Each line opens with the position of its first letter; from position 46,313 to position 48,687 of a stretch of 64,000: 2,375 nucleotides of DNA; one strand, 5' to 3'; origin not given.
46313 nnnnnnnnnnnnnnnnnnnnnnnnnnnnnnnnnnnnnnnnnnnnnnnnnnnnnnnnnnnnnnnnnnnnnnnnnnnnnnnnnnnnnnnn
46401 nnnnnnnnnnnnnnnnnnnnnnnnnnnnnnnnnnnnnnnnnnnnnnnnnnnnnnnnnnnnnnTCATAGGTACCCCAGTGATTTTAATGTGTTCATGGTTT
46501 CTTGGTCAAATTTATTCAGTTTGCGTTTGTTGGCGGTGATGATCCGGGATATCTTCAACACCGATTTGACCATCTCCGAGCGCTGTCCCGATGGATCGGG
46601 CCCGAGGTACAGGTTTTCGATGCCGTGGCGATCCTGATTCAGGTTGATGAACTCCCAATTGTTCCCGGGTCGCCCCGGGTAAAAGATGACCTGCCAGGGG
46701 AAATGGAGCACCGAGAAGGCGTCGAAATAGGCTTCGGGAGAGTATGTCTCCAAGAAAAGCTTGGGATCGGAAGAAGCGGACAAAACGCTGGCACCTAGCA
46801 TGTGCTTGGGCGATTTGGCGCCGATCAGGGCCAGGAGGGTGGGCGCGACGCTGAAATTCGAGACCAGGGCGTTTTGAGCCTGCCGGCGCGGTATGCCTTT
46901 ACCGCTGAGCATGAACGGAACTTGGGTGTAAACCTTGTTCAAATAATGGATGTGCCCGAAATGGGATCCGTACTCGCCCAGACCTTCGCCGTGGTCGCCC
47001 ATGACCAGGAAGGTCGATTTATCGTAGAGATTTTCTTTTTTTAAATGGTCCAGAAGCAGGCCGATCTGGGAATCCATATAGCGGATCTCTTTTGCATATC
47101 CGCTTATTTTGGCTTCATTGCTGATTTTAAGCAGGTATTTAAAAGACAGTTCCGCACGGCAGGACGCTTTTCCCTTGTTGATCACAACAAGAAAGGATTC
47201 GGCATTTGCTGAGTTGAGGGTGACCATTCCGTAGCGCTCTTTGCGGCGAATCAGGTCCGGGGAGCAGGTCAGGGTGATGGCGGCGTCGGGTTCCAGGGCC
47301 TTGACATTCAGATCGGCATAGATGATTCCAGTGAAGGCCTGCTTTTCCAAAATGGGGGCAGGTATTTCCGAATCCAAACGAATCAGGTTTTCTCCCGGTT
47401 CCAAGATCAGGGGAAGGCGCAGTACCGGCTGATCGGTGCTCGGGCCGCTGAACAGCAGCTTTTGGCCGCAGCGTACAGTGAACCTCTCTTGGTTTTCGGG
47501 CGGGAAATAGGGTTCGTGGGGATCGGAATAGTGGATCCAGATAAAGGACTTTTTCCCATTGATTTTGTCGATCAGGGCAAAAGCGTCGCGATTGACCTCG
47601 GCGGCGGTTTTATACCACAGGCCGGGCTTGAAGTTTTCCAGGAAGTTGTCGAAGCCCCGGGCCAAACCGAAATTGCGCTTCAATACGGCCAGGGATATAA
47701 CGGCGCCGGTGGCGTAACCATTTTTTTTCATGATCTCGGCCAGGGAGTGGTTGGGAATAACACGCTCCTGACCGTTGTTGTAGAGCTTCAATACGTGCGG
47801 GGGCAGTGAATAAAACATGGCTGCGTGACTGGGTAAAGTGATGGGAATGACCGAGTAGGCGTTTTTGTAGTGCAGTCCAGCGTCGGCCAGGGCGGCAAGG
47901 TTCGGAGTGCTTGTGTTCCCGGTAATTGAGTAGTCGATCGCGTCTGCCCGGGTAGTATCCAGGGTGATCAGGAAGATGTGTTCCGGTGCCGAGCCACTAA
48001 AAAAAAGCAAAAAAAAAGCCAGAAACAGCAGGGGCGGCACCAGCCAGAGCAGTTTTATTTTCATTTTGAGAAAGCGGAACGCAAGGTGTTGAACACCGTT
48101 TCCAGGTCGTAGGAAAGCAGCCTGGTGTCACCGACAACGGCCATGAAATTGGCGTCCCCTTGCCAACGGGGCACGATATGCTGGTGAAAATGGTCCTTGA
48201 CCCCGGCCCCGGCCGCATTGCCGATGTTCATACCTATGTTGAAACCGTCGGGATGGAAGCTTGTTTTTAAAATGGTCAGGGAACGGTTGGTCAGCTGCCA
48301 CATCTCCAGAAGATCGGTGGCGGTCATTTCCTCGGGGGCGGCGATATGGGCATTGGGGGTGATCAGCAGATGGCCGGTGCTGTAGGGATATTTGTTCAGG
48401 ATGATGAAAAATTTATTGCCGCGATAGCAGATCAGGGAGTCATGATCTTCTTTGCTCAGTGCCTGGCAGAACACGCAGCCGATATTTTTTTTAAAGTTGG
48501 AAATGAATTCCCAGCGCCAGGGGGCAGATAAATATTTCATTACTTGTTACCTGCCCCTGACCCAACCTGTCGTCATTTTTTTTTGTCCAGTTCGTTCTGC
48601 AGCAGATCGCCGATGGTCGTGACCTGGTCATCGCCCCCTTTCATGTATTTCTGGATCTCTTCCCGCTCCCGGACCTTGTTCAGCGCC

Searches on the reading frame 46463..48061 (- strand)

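Call 27: search_protein_families(library=pfam, proteins=[window:46463-48061:-], max_evalue=0.00001)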
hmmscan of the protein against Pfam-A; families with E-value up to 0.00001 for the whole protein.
window:46463-48061:- (532 aa): 3 families
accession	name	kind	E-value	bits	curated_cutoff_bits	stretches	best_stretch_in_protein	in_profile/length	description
PF00884.28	Sulfatase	-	1.3e-37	130.2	25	1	28-414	2-300/301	Sulfatase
PF01663.27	Phosphodiest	-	1e-10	42.2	23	0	31-97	3-66/342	Type I phosphodiesterase / nucleotide pyrophosphatase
PF16347.10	SGSH_C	-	1.1e-06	29.4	29.3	1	380-500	17-147/154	N-sulphoglucosamine sulphohydrolase, C-terminal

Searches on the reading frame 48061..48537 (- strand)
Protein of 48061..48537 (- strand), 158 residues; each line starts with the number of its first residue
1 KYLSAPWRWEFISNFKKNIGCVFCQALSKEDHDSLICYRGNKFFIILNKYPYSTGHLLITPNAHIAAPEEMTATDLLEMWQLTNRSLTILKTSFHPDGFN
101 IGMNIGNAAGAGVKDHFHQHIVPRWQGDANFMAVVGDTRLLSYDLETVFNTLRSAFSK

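Call 27: search_protein_families(library=pfam, proteins=[window:48061-48537:-], max_evalue=0.00001)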
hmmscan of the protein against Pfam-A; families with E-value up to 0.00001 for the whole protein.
window:48061-48537:- (158 aa): 2 families
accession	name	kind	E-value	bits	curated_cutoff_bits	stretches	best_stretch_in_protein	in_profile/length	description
PF01230.28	HIT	-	2e-13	51.2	21.5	1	32-125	4-96/98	HIT domain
PF11969.13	DcpS_C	-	2e-08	35.1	24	1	21-122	2-100/114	Scavenger mRNA decapping enzyme C-term binding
